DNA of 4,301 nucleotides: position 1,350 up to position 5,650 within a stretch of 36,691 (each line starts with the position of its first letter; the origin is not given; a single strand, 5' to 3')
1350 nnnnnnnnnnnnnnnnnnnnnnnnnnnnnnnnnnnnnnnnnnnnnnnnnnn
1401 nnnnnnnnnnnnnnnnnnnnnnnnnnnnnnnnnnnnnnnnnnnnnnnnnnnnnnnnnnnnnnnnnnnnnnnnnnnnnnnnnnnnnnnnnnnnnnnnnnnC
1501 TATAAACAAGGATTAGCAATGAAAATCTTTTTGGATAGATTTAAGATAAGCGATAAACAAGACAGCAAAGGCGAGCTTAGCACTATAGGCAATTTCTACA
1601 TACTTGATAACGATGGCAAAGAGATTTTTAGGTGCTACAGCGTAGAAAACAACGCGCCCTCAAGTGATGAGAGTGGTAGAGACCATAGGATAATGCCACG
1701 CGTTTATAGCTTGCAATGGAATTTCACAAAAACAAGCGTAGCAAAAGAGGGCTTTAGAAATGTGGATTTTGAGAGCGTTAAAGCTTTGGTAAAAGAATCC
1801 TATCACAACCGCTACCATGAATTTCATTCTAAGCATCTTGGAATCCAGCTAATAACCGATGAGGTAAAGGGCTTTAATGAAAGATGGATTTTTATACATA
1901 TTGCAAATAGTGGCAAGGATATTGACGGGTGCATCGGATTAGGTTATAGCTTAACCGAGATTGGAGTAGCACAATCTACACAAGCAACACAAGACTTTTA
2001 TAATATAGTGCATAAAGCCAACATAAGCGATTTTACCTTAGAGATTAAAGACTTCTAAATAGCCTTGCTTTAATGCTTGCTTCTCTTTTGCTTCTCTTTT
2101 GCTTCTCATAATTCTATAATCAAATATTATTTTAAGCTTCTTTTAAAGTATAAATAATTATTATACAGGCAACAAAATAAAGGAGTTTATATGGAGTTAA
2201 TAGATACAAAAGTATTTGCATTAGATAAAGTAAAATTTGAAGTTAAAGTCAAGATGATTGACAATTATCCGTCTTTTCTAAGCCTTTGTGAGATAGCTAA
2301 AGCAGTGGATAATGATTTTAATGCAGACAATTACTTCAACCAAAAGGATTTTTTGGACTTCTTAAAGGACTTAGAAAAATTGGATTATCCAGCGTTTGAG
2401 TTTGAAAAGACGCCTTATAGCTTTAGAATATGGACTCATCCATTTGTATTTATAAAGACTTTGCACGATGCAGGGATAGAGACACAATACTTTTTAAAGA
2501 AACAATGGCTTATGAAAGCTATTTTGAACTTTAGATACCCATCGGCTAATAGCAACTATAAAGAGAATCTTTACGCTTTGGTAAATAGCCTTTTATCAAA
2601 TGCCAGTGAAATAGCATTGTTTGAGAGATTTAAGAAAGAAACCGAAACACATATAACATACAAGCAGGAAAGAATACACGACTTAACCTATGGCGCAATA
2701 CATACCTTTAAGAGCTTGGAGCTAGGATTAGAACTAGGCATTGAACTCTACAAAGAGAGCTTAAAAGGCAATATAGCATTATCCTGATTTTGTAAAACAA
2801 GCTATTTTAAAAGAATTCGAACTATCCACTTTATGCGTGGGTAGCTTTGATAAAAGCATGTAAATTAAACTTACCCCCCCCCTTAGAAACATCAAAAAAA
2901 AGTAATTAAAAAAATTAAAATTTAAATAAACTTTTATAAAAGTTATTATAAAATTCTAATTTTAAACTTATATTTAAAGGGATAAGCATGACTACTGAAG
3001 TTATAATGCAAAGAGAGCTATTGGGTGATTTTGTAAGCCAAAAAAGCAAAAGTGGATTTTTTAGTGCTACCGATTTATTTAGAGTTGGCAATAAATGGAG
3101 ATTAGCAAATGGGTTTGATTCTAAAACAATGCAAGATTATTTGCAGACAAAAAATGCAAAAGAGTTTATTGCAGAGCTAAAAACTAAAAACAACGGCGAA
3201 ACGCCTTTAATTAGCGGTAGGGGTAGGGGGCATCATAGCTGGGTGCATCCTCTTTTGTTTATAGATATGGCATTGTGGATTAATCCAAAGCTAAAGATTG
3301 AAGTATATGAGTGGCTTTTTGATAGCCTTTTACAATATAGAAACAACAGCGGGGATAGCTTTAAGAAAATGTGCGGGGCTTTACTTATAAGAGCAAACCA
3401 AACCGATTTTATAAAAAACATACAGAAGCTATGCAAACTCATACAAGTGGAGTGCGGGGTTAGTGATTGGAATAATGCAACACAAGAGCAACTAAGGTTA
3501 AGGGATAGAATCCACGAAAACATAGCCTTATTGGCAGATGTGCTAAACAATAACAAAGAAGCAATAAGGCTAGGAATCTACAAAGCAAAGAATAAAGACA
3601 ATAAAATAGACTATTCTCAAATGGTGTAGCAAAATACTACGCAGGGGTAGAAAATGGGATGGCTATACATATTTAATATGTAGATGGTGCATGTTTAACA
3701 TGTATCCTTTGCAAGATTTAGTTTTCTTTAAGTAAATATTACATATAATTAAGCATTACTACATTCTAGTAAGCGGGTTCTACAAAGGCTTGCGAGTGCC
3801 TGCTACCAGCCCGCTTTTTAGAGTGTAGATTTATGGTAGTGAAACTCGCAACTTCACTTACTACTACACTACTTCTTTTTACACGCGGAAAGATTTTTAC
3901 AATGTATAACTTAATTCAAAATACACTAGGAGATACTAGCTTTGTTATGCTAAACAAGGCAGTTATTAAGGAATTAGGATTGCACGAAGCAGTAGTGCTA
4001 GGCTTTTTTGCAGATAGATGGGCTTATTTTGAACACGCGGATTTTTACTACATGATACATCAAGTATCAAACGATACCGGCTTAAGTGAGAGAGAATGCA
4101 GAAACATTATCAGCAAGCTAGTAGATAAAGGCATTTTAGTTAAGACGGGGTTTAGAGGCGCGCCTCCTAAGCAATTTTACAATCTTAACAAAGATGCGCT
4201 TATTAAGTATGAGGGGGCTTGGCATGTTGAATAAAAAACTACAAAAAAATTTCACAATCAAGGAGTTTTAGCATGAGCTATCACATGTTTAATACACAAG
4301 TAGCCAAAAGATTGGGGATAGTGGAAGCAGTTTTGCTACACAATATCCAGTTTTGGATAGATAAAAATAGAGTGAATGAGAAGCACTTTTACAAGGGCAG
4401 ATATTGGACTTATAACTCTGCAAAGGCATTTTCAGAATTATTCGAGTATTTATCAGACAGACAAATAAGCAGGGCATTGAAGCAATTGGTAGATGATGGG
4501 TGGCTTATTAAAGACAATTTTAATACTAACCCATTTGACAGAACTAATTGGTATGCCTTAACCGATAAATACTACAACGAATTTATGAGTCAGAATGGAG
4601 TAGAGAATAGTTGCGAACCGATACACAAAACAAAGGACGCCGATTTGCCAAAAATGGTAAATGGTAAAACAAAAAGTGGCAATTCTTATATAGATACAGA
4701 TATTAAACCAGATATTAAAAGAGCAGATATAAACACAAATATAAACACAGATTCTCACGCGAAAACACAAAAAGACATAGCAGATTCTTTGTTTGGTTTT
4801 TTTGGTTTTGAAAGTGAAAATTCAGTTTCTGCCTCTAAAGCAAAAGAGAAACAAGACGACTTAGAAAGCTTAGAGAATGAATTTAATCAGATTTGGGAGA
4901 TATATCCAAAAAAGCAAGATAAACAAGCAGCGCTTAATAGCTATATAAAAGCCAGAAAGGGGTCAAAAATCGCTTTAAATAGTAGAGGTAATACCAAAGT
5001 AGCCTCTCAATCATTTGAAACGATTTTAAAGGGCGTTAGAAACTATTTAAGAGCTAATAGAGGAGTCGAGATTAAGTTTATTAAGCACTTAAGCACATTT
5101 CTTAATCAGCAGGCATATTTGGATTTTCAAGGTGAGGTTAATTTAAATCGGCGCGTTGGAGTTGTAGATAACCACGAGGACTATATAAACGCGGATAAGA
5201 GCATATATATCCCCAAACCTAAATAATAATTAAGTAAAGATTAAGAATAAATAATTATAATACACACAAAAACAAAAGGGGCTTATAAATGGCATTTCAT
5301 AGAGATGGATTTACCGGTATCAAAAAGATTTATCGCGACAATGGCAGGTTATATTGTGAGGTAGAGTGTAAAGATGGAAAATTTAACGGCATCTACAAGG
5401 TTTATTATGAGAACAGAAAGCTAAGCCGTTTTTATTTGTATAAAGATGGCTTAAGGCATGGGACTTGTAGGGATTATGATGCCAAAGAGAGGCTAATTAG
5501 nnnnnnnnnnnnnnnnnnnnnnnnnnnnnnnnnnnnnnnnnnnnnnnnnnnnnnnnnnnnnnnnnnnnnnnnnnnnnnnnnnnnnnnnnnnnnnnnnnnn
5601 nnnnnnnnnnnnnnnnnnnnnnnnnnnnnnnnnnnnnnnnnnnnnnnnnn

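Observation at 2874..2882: C9 homopolymer in the promoter region of the KilA-N gene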

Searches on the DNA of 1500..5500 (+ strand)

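Call 6: search_dna_similar(query=window:1500-5500:+, collection=phages, mode=distant, max_rows=20)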
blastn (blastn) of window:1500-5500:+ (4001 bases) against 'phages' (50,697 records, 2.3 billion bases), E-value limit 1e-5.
Records with a match: 5; places in all: 5; records where one place covers at least 80% of the query: 0.
Best place of each record, by identity: 80-90% 4; 60-80% 1.
By first word of the organism name: Campylobacter 2; Bacteriophage 2; Bacteroides 1.
By host as written in the record: Bacteroides uniformis MB20-41 1; Campylobacter jejuni 49 1; Campylobacter jejuni L26 1; Helicobacter trogontum 1; Helicobacter trogontum ATCC 700114 genome 1.
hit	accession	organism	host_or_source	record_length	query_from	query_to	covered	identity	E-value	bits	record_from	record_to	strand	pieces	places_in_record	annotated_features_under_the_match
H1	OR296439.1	Bacteroides phage C3_41T2LP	Bacteroides uniformis MB20-41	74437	2852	2943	2%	76.1%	3e-8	68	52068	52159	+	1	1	preneck appendage protein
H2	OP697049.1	Campylobacter phage PC22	Campylobacter jejuni 49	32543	1293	1353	2%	88.5%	2e-11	80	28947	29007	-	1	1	BRO protein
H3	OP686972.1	Campylobacter phage PC11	Campylobacter jejuni L26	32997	1293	1353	2%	88.5%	2e-11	80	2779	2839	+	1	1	antirepressor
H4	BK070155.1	Bacteriophage sp.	Helicobacter trogontum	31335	1293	1353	2%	82.0%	5e-6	62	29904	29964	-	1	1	putative antirepressor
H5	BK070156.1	Bacteriophage sp.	Helicobacter trogontum ATCC 700114 ...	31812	1293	1353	2%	82.0%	5e-6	62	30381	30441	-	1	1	antirepressor, BRO family protein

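Call 72: search_rna_families(source=window, start=2600, end=4000, threshold=evalue, max_evalue=1)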
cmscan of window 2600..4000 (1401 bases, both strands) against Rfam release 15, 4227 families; matches with E-value up to 1: 3.
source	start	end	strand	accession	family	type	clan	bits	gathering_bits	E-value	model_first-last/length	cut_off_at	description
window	3129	3188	+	RF02931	Bacilli-1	Gene; sRNA;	-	18.6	55.6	0.31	1-65/65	no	Bacilli-1 RNA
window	3514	3581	-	RF00657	mir-184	Gene; miRNA;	-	18.1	54.1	0.7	1-86/86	no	mir-184 microRNA precursor family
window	2818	2863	-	RF00032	Histone3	Cis-reg;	-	16.5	34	0.36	1-46/46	no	Histone 3' UTR stem-loop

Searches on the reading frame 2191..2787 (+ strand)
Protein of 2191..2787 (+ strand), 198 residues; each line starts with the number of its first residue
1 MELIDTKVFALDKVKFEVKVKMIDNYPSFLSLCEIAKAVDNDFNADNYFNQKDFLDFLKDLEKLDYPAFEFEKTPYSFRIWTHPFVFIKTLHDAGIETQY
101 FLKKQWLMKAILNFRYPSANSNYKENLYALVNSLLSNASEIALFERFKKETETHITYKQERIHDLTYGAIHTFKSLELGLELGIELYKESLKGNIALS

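Call 5: search_protein_families(library=pfam, proteins=[window:2191-2787:+], max_evalue=0.01)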
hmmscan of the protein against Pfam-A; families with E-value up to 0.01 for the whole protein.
window:2191-2787:+ (198 aa): 0 families

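Call 32: find_encoding_contigs(protein=window:2191-2787:+, flank=1500, max_places=10)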
Protein window:2191-2787:+ (198 aa): no gene with exactly this product is on record in the collection.

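Call 48: search_protein_families(library=phrogs, proteins=[window:2191-2787:+], max_evalue=0.001)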
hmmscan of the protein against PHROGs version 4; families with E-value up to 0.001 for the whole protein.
window:2191-2787:+ (198 aa): 0 families
